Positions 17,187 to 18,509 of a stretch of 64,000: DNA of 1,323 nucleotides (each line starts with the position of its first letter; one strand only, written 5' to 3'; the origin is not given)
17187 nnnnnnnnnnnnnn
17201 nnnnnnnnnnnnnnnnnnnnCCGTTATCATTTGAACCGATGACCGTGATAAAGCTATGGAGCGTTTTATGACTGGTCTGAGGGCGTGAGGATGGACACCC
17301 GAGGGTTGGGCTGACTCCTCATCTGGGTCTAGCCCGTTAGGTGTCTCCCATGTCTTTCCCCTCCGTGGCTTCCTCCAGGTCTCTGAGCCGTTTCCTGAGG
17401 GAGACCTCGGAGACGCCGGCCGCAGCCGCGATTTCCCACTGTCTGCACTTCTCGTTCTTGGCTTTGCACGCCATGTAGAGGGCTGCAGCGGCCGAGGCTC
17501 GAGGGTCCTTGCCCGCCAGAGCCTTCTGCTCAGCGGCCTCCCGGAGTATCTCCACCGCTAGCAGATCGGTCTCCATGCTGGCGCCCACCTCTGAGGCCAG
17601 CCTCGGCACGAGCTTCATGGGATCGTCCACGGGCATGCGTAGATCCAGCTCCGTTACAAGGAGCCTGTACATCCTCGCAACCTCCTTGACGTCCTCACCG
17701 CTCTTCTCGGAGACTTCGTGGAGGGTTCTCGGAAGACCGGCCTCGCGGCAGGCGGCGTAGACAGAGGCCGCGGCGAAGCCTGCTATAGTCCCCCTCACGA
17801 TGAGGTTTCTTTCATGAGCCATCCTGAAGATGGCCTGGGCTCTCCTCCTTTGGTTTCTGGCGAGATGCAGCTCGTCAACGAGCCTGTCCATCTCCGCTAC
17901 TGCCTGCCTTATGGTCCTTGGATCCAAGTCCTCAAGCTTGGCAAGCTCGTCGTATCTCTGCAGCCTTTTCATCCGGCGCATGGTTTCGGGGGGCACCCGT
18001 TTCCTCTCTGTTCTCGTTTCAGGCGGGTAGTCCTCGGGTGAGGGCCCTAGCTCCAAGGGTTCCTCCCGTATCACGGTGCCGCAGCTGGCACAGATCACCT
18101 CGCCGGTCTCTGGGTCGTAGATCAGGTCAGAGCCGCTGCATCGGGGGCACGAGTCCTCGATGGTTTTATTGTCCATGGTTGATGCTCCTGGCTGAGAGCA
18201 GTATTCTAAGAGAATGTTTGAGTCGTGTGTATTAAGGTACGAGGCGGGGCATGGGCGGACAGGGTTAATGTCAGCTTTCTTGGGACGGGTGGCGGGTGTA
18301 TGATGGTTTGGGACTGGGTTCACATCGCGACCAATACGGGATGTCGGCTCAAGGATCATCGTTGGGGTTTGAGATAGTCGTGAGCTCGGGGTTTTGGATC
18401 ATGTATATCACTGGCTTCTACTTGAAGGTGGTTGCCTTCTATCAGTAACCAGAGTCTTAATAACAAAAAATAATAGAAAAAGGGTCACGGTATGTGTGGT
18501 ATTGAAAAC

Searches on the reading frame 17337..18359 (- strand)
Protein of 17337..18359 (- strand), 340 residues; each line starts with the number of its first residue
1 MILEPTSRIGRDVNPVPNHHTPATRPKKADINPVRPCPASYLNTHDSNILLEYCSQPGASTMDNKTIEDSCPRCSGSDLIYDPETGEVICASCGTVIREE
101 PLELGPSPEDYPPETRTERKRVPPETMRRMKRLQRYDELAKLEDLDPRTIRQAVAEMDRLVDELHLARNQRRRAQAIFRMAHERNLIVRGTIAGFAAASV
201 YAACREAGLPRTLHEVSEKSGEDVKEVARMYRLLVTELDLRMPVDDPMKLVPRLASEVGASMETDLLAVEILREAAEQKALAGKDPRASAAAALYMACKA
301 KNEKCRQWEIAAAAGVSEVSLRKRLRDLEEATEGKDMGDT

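Call 63: search_protein_families(library=pfam, proteins=[window:17337-18359:-], max_evalue=0.0001)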
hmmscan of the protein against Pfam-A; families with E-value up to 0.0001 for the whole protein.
window:17337-18359:- (340 aa): 2 families
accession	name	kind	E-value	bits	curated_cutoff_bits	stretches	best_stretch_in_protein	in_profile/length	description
PF00382.24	TFIIB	-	1.5e-28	99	23.6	2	242-330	3-91/92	Transcription factor TFIIB repeat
PF08271.17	Zn_Ribbon_TF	-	1.3e-10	41.1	29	1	71-106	3-38/43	TFIIB zinc-binding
